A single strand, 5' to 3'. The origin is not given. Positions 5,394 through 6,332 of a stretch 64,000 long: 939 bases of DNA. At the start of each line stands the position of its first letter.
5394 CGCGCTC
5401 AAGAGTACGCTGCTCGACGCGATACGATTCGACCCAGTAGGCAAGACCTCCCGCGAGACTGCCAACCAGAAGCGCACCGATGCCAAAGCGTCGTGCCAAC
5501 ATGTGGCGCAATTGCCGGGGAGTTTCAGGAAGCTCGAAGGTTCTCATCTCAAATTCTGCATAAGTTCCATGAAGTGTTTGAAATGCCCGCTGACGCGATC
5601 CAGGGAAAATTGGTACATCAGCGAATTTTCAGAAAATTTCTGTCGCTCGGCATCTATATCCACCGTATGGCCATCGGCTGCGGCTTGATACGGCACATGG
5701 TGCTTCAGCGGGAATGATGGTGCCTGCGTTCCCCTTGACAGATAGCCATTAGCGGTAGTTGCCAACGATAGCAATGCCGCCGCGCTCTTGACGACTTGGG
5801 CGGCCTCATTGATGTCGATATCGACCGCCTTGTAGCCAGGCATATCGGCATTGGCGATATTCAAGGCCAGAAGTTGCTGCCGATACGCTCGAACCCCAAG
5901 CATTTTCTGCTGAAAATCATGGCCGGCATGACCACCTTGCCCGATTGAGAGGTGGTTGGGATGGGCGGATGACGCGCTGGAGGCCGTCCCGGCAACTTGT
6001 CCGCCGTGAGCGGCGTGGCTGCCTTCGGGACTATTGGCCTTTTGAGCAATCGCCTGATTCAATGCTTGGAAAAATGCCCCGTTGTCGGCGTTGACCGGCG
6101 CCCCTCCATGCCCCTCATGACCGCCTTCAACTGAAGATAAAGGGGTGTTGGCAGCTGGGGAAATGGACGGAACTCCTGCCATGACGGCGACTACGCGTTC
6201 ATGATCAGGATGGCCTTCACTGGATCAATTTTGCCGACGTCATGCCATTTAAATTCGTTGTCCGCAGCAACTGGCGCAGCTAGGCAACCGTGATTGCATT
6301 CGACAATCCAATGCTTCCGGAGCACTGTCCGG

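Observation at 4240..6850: Orphan FlgB-like protein with a His/Gly-rich N-extension, translationally coupled to a transmembrane HD-GYP, in a putatively metal-regulated four-gene operon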

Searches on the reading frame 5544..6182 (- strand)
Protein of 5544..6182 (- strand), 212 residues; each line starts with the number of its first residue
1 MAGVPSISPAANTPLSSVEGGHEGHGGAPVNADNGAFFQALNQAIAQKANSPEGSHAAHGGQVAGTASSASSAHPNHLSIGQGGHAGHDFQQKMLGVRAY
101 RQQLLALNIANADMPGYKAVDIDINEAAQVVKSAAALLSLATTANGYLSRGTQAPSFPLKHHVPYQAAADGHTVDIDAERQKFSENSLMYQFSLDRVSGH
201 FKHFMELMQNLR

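Call 3: search_protein_families(library=pfam, proteins=[window:5544-6182:-], max_evalue=1)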
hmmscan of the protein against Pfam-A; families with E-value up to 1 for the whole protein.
window:5544-6182:- (212 aa): 2 families
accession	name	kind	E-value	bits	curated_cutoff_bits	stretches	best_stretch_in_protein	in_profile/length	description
PF00460.25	Flg_bb_rod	-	0.054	13.9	20.7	1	105-118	18-31/31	Flagella basal body rod protein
PF01547.30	SBP_bac_1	-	0.1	13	26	1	59-173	149-282/307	Bacterial extracellular solute-binding protein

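Call 4: search_protein_families(library=ncbifam, proteins=[window:5544-6182:-], max_evalue=1)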
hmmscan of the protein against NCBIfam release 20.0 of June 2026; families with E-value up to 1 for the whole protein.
window:5544-6182:- (212 aa): 14 families
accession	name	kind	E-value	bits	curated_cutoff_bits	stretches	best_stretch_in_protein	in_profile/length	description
TIGR01396.1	FlgB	equivalog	1.4e-22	80.3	59.05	1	89-206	6-128/131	flagellar basal body rod protein FlgB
NF009328.0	PRK12685.1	equivalog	9.1e-16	58.3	169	1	93-195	14-100/116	flagellar basal body rod protein FlgB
NF009262.0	PRK12619.1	equivalog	9.7e-14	51.9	183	1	92-205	13-124/130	flagellar basal body rod protein FlgB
NF009263.0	PRK12620.1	equivalog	8.6e-13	48.4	158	1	93-199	14-121/133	flagellar basal body rod protein FlgB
NF005527.0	PRK07182.1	equivalog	6.2e-11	42.5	211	2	156-195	93-132/148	flagellar basal body rod protein FlgB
NF004654.1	PRK06004.1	equivalog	6.7e-11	43.2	142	1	98-192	9-108/126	flagellar basal body rod protein FlgB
NF009266.0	PRK12623.1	equivalog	6.9e-09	35.7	144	1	92-201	17-123/133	flagellar basal body rod protein FlgB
NF004653.1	PRK06003.1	equivalog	3.3e-08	34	153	1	100-191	19-107/126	flagellar basal body rod protein FlgB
NF009264.0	PRK12621.1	equivalog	2.4e-07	31.2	163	1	92-205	13-128/136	flagellar basal body rod protein FlgB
NF009265.0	PRK12622.1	equivalog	3.4e-07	30.5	145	1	89-202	9-128/135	flagellar basal body rod protein FlgB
NF009270.0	PRK12627.1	equivalog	3.3e-06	27.5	128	1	98-184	18-101/128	FlgB family protein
NF005280.0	PRK06797.1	equivalog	0.00016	22.3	106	1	101-195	18-120/135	flagellar basal body rod protein FlgB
NF009267.0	PRK12624.1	equivalog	0.00048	20.7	241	0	89-122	12-45/143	flagellar basal body rod protein FlgB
NF009275.1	PRK12632.1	equivalog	0.0055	17.1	170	1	97-159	17-79/130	flagellar basal body rod protein FlgC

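Call 10: find_homologous_proteins(query=window:5544-6182:-, max_evalue=0.001)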
Query window:5544-6182:- (212 aa): 156 proteins with E <= 0.001 among 528 candidates; the best 120 are listed.
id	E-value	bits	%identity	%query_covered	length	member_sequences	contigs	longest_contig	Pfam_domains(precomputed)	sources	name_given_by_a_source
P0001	1.2e-125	435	95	100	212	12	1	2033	-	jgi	jgi:flagellar basal-body rod protein FlgB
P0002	1.5e-112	392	85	100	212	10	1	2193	PF00460.26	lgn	-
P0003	3.5e-104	365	78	100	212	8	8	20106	PF00460.26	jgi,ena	jgi:flagellar basal-body rod protein FlgB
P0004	9.0e-103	360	77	100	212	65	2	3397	PF00460.26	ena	-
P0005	1.6e-102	360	78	100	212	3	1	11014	PF00460.26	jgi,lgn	-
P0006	1.7e-102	360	80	100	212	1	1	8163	PF00460.26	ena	-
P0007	7.5e-102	357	80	100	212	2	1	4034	PF00460.26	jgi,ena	-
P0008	1.3e-101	357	80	100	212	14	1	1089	PF00460.26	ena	-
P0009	4.2e-100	352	78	100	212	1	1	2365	PF00460.26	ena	-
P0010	5.2e-99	348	77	100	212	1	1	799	PF00460.26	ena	-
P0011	3.7e-97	342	74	100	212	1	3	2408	PF00460.26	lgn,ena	-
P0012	9.3e-96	338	75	100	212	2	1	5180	PF00460.26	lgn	-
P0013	6.7e-95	335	73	99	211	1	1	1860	PF00460.26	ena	-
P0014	2.4e-93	330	74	100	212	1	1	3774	PF00460.26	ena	-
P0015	3.9e-92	326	74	100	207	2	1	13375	PF00460.26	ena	-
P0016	6.3e-90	319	80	89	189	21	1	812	PF00460.26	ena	-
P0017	7.5e-89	315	66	100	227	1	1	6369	PF00460.26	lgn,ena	-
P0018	1.7e-88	314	71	100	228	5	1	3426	PF00460.26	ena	-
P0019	5.3e-88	312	69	92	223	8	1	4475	PF00460.26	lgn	-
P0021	1.0e-86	308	72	100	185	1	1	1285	PF00460.26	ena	-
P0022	1.3e-86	308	65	100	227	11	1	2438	PF00460.26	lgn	-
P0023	5.1e-86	306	70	100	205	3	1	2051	PF00460.26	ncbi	-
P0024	1.0e-85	305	67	100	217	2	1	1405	PF00460.26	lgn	-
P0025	1.4e-85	304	80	85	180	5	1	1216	PF00460.26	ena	-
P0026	1.8e-84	301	63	100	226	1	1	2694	PF00460.26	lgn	-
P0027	1.8e-84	301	64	100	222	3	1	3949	PF00460.26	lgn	-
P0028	2.9e-84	300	81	81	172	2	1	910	PF00460.26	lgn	-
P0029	6.6e-84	299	76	90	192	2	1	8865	PF00460.26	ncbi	ncbi:MAG: flagellar basal body rod protein FlgB [Rhodocyclaceae bacterium]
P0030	8.6e-84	298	68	100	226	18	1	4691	PF00460.26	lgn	-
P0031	9.6e-83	295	62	100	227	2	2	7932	PF00460.26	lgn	-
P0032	1.5e-82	294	67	100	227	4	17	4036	PF00460.26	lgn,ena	-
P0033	4.3e-82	293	64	100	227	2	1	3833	PF00460.26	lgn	-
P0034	9.4e-82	292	66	100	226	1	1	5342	PF00460.26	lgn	-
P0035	6.3e-81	289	64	100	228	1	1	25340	PF00460.26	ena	-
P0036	7.5e-81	289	65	100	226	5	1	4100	PF00460.26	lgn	-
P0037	2.0e-78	281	66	93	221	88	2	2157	PF00460.26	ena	-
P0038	2.2e-78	281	87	75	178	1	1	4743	PF00460.26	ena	-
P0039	2.3e-78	281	64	100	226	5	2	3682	PF00460.26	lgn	-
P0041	3.8e-75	270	63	100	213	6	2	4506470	PF00460.26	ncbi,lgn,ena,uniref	ncbi:flagellar basal body rod protein FlgB [Dechloromonas sp. ARDL1]|uniref:flagellar basal body rod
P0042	1.6e-74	268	64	90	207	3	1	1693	PF00460.26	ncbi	-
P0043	4.6e-74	267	61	100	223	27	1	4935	PF00460.26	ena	-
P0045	2.4e-72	261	59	100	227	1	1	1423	PF00460.26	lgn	-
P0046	1.1e-71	259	62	100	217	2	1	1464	PF00460.26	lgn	-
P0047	1.1e-70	256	62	100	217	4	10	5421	PF00460.26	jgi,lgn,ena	-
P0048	4.1e-68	247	82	71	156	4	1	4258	PF00460.26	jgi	jgi:flagellar basal-body rod protein FlgB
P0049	7.4e-67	243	58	100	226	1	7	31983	PF00460.26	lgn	-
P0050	8.1e-66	240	59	96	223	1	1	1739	PF00460.26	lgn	-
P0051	1.3e-57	213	50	92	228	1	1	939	PF00460.26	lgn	-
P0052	1.6e-57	213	77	60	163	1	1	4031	PF00460.26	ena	-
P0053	1.2e-53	200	62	67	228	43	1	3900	PF00460.26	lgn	-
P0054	3.9e-53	198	77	56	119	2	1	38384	PF00460.26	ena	-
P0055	9.2e-53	197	54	100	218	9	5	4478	PF00460.26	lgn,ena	-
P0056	8.0e-52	194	51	100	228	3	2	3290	PF00460.26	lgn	-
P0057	8.7e-52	194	53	100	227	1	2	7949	PF00460.26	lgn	-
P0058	1.3e-51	193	49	99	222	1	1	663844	PF00460.26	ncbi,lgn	-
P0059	1.3e-51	193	78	56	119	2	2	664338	PF00460.26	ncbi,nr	ncbi:MAG: flagellar basal body rod protein FlgB [Gammaproteobacteria bacterium]|nr:flagellar basal b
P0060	2.5e-51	193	79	56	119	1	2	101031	PF00460.26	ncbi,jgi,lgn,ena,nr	ncbi:MAG: flagellar basal body rod protein FlgB [Betaproteobacteria bacterium HGW-Betaproteobacteria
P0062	2.1e-50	190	51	100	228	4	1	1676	PF00460.26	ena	-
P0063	2.6e-50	189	51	100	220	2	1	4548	PF00460.26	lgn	-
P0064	3.6e-50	189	48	99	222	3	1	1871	PF00460.26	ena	-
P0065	3.7e-50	189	64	67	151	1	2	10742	PF00460.26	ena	-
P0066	5.5e-50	188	51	99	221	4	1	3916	PF00460.26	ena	-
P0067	6.3e-50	188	50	99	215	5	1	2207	PF00460.26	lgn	-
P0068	1.0e-49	187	48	100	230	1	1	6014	PF00460.26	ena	-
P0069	1.3e-49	187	50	99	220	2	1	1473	PF00460.26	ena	-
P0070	3.3e-49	186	48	100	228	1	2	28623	PF00460.26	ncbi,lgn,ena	-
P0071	9.7e-49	184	52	83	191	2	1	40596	PF00460.26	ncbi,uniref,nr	ncbi:flagellar basal body rod protein FlgB [Candidatus Propionivibrio aalborgensis]|uniref:flagellar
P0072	7.1e-48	181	49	99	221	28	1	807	PF00460.26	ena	-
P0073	9.3e-48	181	49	99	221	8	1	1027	PF00460.26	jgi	-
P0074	5.4e-47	178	51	92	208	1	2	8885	PF00460.26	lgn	-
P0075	5.7e-47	178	48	99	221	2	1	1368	PF00460.26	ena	-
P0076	7.2e-47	178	77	51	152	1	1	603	PF00460.26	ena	-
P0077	1.3e-46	177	50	100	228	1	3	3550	PF00460.26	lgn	-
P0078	1.5e-46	177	49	99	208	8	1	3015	PF00460.26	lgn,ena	-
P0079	1.8e-46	177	47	98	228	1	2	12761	PF00460.26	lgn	-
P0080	3.0e-46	176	52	86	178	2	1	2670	PF00460.26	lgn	-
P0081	3.5e-46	176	54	86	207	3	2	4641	PF00460.26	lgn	-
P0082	3.6e-46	176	50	100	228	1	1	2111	PF00460.26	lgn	-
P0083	3.8e-46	176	50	100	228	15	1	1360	PF00460.26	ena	-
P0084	4.6e-46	175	50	100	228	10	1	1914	PF00460.26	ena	-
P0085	5.2e-46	175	47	100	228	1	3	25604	PF00460.26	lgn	-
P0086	9.3e-46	174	45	99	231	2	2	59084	PF00460.26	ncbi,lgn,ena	-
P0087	1.5e-45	174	47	99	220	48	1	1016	PF00460.26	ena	-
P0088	4.3e-45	172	54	83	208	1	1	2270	PF00460.26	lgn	-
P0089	1.6e-44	170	55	68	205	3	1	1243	PF00460.26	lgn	-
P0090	2.8e-44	170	47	99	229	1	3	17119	PF00460.26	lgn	-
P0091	3.6e-44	169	46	99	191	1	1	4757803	PF00460.26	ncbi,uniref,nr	ncbi:flagellar basal body rod protein FlgB [Dechloromonas sp. A34]|uniref:flagellar basal body rod p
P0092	4.2e-44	169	77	52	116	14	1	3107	PF00460.26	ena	-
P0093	7.8e-44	168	47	99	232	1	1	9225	PF00460.26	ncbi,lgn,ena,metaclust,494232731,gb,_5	metaclust:\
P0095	1.1e-43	168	47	100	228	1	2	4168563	PF00460.26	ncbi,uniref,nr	ncbi:flagellar basal body rod protein FlgB [Denitratisoma oestradiolicum]|uniref:Flagellar basal bod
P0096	1.6e-43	167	49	100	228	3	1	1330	PF00460.26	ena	-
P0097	1.8e-43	167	47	99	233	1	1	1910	PF00460.26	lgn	-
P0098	2.0e-43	167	49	100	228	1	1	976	PF00460.26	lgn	-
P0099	2.9e-43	166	49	100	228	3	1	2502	PF00460.26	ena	-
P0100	3.6e-43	166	53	71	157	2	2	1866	PF00460.26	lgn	-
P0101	7.2e-43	165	50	83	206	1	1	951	PF00460.26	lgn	-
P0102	7.4e-43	165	47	97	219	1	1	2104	PF00460.26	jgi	jgi:flagellar basal-body rod protein FlgB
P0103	9.2e-43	165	48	91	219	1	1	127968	PF00460.26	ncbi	ncbi:MAG: flagellar basal body rod protein FlgB [Rhodocyclaceae bacterium]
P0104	1.1e-42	164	48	94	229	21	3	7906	PF00460.26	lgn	-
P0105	1.6e-42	164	57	67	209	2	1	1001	PF00460.26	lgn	-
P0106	2.0e-42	163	47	99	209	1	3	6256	PF00460.26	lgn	-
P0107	2.4e-42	163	57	67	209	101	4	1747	PF00460.26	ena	-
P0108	2.6e-42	163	45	97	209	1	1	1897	PF00460.26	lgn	-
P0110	3.4e-42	163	46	100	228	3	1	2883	PF00460.26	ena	-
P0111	5.0e-42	162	48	99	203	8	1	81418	PF00460.26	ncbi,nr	ncbi:MAG: flagellar basal body rod protein FlgB [Dechloromonas sp.]|nr:flagellar basal body rod prot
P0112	8.0e-42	162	47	83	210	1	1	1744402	PF00460.26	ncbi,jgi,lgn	ncbi:MAG TPA: flagellar basal body rod protein FlgB [Rhodocyclaceae bacterium]|jgi:flagellar basal-b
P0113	1.0e-41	161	57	67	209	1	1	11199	PF00460.26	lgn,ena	-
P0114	1.6e-41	161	47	95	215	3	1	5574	PF00460.26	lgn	-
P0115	1.6e-41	161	55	69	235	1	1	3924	PF00460.26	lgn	-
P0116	1.8e-41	160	47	100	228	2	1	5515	PF00460.26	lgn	-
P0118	3.0e-41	160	49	88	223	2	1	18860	PF00460.26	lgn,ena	-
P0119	5.6e-41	159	47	100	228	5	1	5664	PF00460.26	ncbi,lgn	-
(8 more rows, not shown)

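Call 12: find_related_loci(query=A1, collection=genome_contigs, flank=10000)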
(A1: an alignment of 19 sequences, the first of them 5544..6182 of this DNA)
Query A1 (212 aa) in genome_contigs; peptide patterns used: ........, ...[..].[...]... (x = any residue, [..] = any of these).
600 stretches matched a pattern (row limit reached: there are more); 583 encode a relative of the query (tblastn E <= 1e-3); the best 80 are kept; 80 distinct loci.
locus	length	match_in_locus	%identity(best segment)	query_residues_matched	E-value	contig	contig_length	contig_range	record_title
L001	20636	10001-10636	78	1-212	8e-106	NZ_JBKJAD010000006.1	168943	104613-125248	Azonexus caeni strain KACC11481 NODE_6_length_168943_cov_235.666803, whole genome shotgun sequence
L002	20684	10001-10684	69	1-212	1e-90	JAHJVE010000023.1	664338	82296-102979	MAG: Gammaproteobacteria bacterium isolate OSL_B.mb.10 OSL_B.mb.10_k141_80306, whole genome shotgun sequence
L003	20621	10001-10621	66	16-212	2e-87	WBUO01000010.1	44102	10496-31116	MAG: Dechloromonas sp. isolate SB18 contig_491, whole genome shotgun sequence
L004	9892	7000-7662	49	4-212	5e-53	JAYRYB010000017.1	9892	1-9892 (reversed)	MAG: Azonexus sp. isolate EBPR_s431bin.13 NODE_2044_length_9892_cov_9.934665, whole genome shotgun sequence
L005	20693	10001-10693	45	4-212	7e-52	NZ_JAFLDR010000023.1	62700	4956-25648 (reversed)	MAG: Sulfuritalea sp. isolate UWPOB_SULF1 gnl_X_HMEKCNED_23, whole genome shotgun sequence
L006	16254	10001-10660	47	4-212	1e-51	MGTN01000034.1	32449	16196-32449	MAG: Desulfovibrionales bacterium GWA2_65_9 gwa2_scaffold_13085, whole genome shotgun sequence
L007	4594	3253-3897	45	8-212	1e-48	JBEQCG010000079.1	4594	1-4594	MAG: Thiobacillus sp. isolate 05_S201.semibin_refined.049_sub NODE_11414_length_4594_cov_11.728453, whole genome shotgun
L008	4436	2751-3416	43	1-212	1e-47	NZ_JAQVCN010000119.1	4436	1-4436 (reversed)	MAG: Zoogloea sp. isolate STD2_9 NODE_89871_length_4436_cov_3.582270_Sandtown_D2, whole genome shotgun sequence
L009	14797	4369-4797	57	72-212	1e-47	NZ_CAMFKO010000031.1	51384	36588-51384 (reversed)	MAG: uncultured Dechloromonas sp. isolate SRR12456164_bin.2_metaWRAP_v1.3_MAG ERZ12289972.250, whole genome shotgun sequ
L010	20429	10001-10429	57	72-212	6e-47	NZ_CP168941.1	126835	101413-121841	Dechloromonas sp. ARDL1 plasmid unnamed1, complete sequence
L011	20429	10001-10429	56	72-212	4e-46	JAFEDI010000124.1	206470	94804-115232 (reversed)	MAG: Proteobacteria bacterium isolate SZAS-76 CK_MAG-26__124__length-206470, whole genome shotgun sequence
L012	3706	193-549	61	94-212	2e-41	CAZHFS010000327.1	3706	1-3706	MAG TPA_asm: uncultured Propionivibrio sp. isolate binchicken_co41_303 genome assembly, contig: NODE_30035_length_3706_c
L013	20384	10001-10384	56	88-211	3e-41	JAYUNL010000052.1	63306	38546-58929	MAG: Rhodocyclaceae bacterium isolate GFS_982 GFS_982_51, whole genome shotgun sequence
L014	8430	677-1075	55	82-211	5e-40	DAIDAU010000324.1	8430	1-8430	MAG TPA_asm: Rhodocyclaceae bacterium isolate clean1848 k141_364188, whole genome shotgun sequence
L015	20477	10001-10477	43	58-212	1e-39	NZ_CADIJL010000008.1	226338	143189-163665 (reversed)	Achromobacter ruhlandii strain LMG 1866 isolate LMG 1866, whole genome shotgun sequence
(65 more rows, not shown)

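Call 16: search_dna_similar(query=window:5544-6182:-, collection=plasmids, mode=protein, max_rows=40, max_evalue=1e-8)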
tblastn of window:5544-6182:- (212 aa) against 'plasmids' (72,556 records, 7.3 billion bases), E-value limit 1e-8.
Records with a match: 172; places in all: 181; records where one place covers at least 80% of the query: 0.
Best place of each record, by identity: <60% 172.
By first word of the organism name: Ralstonia 135; Cupriavidus 18; Escherichia 11; Janthinobacterium 2; Proteus 2; Klebsiella 1; Salmonella 1; Aeromonas 1; Pseudomonas 1.
By predicted mobility (MOB-suite, as given by PLSDB): mobilizable 113; non-mobilizable 48; conjugative 11.
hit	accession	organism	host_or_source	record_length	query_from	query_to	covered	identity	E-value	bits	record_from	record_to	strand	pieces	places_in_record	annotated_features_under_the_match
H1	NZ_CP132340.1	Janthinobacterium sp. J1-1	pure culture,Mixed solution of sediment ...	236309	92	210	56%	45.4%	6e-25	108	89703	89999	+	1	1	flagellar basal body protein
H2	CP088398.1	Escherichia coli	Homo sapiens,blood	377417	86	210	59%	41.5%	1e-19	94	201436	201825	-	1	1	flgB: flagellar basal body rod protein FlgB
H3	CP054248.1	Escherichia coli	Homo sapiens,bone infection of foot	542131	86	210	59%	41.5%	1e-19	94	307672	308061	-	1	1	flgB: flagellar basal body rod protein FlgB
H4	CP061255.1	Escherichia coli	Homo sapiens,cell culture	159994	86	210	59%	40.8%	2e-19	93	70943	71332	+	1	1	flgB: flagellar basal body rod protein FlgB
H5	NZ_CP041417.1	Escherichia coli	goat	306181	86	210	59%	40.8%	2e-19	93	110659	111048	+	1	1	flgB: flagellar basal body rod protein FlgB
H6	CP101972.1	Escherichia coli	Microbe organism,goat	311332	86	210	59%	40.8%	2e-19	93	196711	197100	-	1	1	flgB: flagellar basal body rod protein FlgB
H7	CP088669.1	Escherichia coli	Homo sapiens,blood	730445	86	210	59%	40.8%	2e-19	93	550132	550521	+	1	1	flgB: flagellar basal body rod protein FlgB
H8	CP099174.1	Escherichia coli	culture,Pooled soil sample collected ...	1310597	86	210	59%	40.8%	2e-19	93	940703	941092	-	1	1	flgB: flagellar basal body rod protein FlgB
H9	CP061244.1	Escherichia coli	Homo sapiens,cell culture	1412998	86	210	59%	40.8%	2e-19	93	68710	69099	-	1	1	flgB: flagellar basal body rod protein FlgB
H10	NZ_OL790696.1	Escherichia coli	-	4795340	86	210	59%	40.8%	2e-19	93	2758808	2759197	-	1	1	none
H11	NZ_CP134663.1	Escherichia coli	Larus michahellis,bacteria,cloaca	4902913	86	210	59%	40.8%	2e-19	93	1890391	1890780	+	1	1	none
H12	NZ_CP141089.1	Escherichia coli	Homo sapiens,Infected Human Urine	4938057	86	210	59%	40.8%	2e-19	93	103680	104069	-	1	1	none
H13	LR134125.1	Klebsiella aerogenes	not available: to be reported later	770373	90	209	57%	40.0%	4e-17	86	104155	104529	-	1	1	flgB: Flagellar basal-body rod protein FlgB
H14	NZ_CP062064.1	Janthinobacterium sp. HH102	whole organism,water rainwater-tap ...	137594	78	211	63%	35.3%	1e-15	82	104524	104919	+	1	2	flgB: flagellar basal body rod protein FlgB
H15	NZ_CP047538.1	Salmonella enterica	feces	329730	90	209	57%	38.6%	5e-17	86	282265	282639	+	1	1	flgB: flagellar basal body rod protein FlgB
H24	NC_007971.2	Cupriavidus metallidurans CH34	-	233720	80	212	63%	32.8%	3e-14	78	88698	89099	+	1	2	flgB: flagellar basal body rod protein FlgB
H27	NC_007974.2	Cupriavidus metallidurans CH34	-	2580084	86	212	60%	34.4%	5e-13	74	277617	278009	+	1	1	none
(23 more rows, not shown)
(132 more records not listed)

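Call 17: get_annotated_region(hit=H24, flank=6000)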
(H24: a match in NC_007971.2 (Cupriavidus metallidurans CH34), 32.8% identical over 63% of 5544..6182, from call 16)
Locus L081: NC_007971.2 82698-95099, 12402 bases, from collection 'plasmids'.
description: Cupriavidus metallidurans CH34 plasmid pMOL30, complete sequence
organism: Cupriavidus metallidurans CH34 (NCBI taxid 266264)
taxonomy: Bacteria; Pseudomonadota; Betaproteobacteria; Burkholderiales; Burkholderiaceae; Cupriavidus; Cupriavidus metallidurans; Cupriavidus metallidurans CH34
host: -; source: -; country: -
typing (MOB-suite, as given by PLSDB): conjugative; replicon rep_cluster_332; relaxase MOBP,MOBP; mating-pair formation MPF_F
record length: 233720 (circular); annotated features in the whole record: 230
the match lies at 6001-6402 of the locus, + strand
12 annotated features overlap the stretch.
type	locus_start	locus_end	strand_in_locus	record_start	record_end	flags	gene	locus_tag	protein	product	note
CDS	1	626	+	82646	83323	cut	czcR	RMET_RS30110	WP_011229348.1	heavy metal homeostasis two-component system response regulator CzcR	-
CDS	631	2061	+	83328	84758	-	czcS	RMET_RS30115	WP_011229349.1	sensor histidine kinase CzcS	-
CDS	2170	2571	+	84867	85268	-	czcE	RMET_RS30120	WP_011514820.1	copper-binding periplasmic protein CzcE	-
CDS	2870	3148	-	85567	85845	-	-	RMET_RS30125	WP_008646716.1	hypothetical protein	-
CDS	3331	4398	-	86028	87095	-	-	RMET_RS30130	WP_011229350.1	porin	-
CDS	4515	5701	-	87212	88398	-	-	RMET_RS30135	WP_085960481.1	IS3-like element ISRme13 family transposase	GO:0006313 - DNA transposition [Evidence IEA]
CDS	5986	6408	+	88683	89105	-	flgB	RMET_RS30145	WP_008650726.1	flagellar basal body rod protein FlgB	GO:0001539 - cilium or flagellum-dependent cell motility [Evidence IEA]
CDS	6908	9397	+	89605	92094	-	-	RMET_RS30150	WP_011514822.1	heavy metal translocating P-type ATPase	-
CDS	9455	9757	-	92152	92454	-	-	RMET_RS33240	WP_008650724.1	zinc ribbon domain-containing protein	-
CDS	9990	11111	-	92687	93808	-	-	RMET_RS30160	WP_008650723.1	glycosyltransferase family 2 protein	-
CDS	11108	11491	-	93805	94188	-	-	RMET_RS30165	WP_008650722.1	GtrA family protein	-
CDS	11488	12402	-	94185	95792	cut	-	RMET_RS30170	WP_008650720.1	glycosyltransferase family 39 protein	-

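Call 18: get_annotated_region(hit=H1, flank=7000)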
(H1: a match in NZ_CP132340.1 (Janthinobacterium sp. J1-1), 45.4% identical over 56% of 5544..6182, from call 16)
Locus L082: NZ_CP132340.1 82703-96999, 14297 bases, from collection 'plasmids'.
description: Janthinobacterium sp. J1-1 plasmid unnamed1, complete sequence
organism: Janthinobacterium sp. J1-1 (NCBI taxid 3065910)
taxonomy: Bacteria; Pseudomonadota; Betaproteobacteria; Burkholderiales; Oxalobacteraceae; Janthinobacterium; Janthinobacterium sp. J1-1
host: -; source: pure culture,Mixed solution of sediment and sewage; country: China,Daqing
typing (MOB-suite, as given by PLSDB): conjugative; relaxase MOBP; mating-pair formation MPF_T
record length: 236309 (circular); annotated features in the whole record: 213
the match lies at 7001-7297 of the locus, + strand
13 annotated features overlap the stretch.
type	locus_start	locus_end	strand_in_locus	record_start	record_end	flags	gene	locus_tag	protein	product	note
CDS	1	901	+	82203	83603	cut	-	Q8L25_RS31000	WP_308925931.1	hypothetical protein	-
CDS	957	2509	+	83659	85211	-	-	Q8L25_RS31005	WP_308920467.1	IS3 family transposase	-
CDS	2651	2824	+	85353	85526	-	-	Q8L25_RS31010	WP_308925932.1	hypothetical protein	-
CDS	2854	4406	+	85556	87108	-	-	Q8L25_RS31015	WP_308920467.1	IS3 family transposase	-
CDS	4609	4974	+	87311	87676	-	-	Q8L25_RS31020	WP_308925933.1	transposase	GO:0006313 - DNA transposition [Evidence IEA]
CDS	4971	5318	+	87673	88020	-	tnpB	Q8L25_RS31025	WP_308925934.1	IS66 family insertion sequence element accessory protein TnpB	-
CDS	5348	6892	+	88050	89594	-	-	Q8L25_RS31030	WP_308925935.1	IS66 family transposase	-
CDS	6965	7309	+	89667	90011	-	-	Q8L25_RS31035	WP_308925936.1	flagellar basal body protein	GO:0071973 - bacterial-type flagellum-dependent cell motility [Evidence IEA]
CDS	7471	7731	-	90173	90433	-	-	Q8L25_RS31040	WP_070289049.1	hypothetical protein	-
CDS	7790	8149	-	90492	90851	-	-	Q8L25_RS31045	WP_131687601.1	hypothetical protein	-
CDS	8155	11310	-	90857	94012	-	-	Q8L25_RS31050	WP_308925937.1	efflux RND transporter permease subunit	-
CDS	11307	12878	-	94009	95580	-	-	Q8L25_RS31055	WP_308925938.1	efflux RND transporter periplasmic adaptor subunit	GO:0006810 - transport [Evidence IEA]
CDS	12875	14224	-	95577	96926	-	-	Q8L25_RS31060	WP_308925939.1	TolC family protein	GO:0055085 - transmembrane transport [Evidence IEA]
